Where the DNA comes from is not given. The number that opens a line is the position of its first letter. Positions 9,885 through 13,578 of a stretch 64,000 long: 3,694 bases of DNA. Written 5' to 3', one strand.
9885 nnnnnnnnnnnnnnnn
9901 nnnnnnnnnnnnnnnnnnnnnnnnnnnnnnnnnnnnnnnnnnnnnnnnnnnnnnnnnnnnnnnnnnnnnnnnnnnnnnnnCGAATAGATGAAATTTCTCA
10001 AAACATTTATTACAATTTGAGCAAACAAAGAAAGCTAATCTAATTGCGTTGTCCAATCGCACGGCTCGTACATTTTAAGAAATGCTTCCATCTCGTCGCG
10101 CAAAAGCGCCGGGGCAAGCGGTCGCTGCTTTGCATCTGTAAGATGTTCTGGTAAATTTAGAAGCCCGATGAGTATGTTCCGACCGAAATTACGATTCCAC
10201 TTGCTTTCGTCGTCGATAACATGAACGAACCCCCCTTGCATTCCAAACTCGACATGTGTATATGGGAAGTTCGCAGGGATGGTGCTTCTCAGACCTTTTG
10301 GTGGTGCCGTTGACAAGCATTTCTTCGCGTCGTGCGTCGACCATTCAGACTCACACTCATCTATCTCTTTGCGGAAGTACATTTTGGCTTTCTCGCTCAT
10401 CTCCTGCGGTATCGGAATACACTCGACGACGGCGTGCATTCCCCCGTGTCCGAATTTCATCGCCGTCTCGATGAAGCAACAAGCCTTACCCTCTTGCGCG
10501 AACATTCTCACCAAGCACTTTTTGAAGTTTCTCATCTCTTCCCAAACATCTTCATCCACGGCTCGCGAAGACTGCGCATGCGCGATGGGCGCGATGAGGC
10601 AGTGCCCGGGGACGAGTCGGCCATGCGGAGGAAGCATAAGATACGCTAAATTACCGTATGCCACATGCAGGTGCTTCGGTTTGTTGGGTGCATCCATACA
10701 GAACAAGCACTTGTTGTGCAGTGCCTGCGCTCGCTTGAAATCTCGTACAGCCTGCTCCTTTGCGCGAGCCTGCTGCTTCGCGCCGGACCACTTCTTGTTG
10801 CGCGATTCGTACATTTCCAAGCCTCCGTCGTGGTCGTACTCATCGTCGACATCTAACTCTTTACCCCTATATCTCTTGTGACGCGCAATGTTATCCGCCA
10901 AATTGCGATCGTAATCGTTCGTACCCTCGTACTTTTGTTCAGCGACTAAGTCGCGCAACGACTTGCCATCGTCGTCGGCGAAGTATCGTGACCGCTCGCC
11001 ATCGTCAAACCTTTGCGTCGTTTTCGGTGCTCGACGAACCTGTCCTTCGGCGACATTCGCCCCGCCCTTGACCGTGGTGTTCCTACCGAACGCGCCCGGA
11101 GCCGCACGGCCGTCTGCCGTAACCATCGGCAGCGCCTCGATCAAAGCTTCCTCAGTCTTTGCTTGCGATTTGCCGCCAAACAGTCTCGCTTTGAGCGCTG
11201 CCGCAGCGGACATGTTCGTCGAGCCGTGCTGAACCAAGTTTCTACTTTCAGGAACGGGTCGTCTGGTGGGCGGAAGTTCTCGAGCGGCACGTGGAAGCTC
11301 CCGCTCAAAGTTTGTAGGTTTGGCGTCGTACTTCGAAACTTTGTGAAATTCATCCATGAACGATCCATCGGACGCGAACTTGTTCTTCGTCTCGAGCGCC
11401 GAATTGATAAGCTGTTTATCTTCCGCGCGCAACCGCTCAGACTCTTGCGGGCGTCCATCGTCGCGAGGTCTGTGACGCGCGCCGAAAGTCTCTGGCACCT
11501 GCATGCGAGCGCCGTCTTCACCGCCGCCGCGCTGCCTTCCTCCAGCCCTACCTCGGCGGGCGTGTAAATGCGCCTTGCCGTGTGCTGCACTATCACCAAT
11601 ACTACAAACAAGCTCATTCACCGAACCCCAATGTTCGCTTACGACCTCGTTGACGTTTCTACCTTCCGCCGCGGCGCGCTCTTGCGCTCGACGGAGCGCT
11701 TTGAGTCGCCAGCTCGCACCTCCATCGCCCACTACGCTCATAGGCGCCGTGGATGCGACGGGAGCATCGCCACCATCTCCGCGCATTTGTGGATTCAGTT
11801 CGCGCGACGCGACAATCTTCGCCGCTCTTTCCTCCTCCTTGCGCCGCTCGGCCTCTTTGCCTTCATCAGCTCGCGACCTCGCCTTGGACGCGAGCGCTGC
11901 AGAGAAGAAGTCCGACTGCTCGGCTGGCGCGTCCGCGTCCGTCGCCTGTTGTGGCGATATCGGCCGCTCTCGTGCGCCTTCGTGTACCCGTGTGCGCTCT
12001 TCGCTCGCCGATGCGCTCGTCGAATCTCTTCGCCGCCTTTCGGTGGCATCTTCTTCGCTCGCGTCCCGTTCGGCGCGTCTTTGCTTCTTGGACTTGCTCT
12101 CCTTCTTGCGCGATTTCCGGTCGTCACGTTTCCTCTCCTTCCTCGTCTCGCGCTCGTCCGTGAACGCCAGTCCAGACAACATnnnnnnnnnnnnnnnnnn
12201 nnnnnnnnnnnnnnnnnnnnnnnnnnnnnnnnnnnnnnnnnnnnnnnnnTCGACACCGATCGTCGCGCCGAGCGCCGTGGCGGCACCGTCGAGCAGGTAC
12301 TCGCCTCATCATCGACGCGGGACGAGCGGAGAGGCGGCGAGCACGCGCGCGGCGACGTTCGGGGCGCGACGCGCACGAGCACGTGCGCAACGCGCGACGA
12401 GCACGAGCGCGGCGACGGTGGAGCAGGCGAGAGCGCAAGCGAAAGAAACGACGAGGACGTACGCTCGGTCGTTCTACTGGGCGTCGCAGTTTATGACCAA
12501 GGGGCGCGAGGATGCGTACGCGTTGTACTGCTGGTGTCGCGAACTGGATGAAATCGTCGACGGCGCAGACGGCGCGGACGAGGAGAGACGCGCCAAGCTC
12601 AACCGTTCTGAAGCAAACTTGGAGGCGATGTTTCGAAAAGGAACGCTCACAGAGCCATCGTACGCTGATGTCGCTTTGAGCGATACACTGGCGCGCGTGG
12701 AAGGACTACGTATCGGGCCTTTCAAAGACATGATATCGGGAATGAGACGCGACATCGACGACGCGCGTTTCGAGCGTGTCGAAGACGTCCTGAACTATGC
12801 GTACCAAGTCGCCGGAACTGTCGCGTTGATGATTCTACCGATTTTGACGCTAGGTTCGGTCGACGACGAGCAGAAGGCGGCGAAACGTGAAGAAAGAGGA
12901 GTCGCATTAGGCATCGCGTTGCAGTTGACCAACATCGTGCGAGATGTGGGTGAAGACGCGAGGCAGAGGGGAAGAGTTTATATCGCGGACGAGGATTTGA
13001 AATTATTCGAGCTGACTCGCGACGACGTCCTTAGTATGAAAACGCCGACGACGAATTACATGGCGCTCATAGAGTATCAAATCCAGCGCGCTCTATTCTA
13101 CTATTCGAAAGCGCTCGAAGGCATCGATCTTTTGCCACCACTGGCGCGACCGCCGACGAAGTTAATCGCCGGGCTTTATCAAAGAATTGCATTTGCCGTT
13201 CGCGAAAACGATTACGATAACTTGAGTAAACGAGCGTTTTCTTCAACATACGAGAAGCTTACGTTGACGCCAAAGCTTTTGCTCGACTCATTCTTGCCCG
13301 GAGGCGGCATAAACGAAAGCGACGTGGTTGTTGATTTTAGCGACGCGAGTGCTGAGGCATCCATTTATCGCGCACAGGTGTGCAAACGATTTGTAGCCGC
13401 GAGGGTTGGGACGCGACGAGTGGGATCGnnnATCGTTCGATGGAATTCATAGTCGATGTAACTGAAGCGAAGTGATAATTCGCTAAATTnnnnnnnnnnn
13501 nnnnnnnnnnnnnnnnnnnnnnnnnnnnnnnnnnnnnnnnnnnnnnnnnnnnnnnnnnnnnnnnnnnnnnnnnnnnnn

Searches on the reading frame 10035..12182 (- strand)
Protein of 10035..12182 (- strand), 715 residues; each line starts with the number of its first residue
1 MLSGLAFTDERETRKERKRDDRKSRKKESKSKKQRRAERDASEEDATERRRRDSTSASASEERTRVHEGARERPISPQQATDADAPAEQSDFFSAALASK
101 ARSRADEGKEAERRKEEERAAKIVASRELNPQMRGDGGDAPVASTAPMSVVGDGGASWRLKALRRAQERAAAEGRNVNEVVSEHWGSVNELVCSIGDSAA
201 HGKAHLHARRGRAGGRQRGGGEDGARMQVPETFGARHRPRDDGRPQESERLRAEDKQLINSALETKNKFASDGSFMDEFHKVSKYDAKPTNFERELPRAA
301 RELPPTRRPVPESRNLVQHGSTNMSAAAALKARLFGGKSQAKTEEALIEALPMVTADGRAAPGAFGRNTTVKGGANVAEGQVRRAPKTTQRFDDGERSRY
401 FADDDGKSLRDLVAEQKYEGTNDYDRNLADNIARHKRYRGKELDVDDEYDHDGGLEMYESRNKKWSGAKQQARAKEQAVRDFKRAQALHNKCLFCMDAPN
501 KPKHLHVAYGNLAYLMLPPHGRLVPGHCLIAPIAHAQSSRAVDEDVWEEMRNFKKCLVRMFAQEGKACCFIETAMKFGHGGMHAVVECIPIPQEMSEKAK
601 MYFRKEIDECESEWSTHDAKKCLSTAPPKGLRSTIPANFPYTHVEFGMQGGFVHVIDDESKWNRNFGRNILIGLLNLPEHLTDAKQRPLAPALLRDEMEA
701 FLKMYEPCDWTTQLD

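Call 23: search_protein_families(library=pfam, proteins=[window:10035-12182:-], max_evalue=0.0001)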
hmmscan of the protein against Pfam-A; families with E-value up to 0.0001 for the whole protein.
window:10035-12182:- (715 aa): 2 families
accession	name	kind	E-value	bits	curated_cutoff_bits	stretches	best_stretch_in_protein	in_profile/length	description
PF04677.20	CwfJ_C_1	-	2.6e-36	124.6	21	1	481-604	3-122/122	Protein similar to CwfJ C-terminus 1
PF04676.19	CwfJ_C_2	-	6.9e-25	88.1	28.8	1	613-711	1-96/96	Protein similar to CwfJ C-terminus 2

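Call 44: find_encoding_contigs(protein=window:10035-12182:-, flank=10000, max_places=2)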
Protein window:10035-12182:- (715 aa): 24 contigs read that carry it; 2 places shown.
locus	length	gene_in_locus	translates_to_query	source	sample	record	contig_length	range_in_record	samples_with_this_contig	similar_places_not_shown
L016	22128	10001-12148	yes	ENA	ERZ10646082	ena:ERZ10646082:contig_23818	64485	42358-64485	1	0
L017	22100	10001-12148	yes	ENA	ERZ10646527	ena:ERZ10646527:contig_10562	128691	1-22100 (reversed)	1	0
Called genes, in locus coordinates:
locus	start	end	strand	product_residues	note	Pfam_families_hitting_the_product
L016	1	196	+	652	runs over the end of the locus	PF04147:Nop14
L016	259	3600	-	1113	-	PF00270:DEAD, PF04851:ResIII, PF22527:DEXQc_Suv3, PF08148:DSHCT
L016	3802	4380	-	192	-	-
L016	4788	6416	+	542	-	-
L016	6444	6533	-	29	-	-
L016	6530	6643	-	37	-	-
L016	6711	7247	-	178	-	-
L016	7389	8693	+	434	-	PF00135:COesterase, PF20434:BD-FAE, PF07859:Abhydrolase_3, PF12697:Abhydrolase_6 (weak), PF00326:Peptidase_S9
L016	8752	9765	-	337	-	PF00494:SQS_PSY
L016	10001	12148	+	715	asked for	PF04677:CwfJ_C_1, PF04676:CwfJ_C_2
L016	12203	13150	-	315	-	PF08424:NRDE-2 (faint), PF13429:TPR_15 (faint), PF23233:HAT_Syf1_CNRKL1_N (weak), PF23240:HAT_PRP39_N, PF05843:Suf, PF23240:HAT_PRP39_N (weak), PF23231:HAT_Syf1_CNRKL1_C (weak), PF23241:HAT_PRP39_C (weak), +3 more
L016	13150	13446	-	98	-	-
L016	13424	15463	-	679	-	PF21710:Spt6_S1 (faint), PF24685:OB_RRP5_4th (faint), PF24682:OB_RRP5, PF00575:S1, PF23459:S1_RRP5, PF00575:S1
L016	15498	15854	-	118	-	-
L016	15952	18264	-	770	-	PF23459:S1_RRP5 (weak), PF21710:Spt6_S1 (faint), PF23459:S1_RRP5 (weak), PF24685:OB_RRP5_4th, PF00575:S1 (weak), PF23459:S1_RRP5 (weak), PF00575:S1 (weak)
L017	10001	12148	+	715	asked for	PF04677:CwfJ_C_1, PF04676:CwfJ_C_2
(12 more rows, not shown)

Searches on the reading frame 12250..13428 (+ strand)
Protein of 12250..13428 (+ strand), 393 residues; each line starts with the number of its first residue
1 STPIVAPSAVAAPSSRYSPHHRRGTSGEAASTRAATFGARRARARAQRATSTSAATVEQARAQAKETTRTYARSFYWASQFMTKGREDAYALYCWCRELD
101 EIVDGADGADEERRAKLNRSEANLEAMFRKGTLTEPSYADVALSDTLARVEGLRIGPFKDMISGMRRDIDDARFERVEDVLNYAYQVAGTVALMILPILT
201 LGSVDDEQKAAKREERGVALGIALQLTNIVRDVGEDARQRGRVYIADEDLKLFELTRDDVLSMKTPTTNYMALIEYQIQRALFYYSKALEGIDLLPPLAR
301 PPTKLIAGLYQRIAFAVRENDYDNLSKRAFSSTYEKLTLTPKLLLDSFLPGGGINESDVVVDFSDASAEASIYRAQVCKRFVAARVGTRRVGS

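Call 26: find_homologous_proteins(query=window:12250-13428:+, max_evalue=1e-20)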
Query window:12250-13428:+ (393 aa): 300 proteins with E <= 1e-20 among 8000 candidates; the best 120 are listed.
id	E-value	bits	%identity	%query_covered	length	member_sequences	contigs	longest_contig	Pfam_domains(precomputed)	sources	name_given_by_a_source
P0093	1.2e-250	849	100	100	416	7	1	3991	PF00494.25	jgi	jgi:phytoene synthase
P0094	3.4e-215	732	99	86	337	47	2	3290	PF00494.25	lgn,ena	-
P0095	7.0e-203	692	94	86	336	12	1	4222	PF00494.25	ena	-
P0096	1.5e-101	358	54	87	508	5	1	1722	PF00494.25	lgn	-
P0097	1.9e-101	358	52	93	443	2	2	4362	PF00494.25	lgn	-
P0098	3.6e-101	357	53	85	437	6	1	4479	PF00494.25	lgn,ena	-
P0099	7.3e-99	349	55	84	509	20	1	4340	PF00494.25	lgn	-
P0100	2.8e-98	348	54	87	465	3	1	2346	PF00494.25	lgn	-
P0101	7.0e-97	343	54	83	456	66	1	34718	PF00494.25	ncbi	-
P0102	1.2e-96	342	54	83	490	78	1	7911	PF00494.25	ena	-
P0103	4.3e-96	340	53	84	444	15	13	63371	PF00494.25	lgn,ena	-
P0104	5.3e-94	334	54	80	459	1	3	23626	PF00494.25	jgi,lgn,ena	-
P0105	6.1e-89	317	50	85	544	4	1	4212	PF00494.25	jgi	-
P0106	6.1e-89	317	50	85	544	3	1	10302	PF00494.25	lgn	-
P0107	8.0e-89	316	50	85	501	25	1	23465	PF00494.25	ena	-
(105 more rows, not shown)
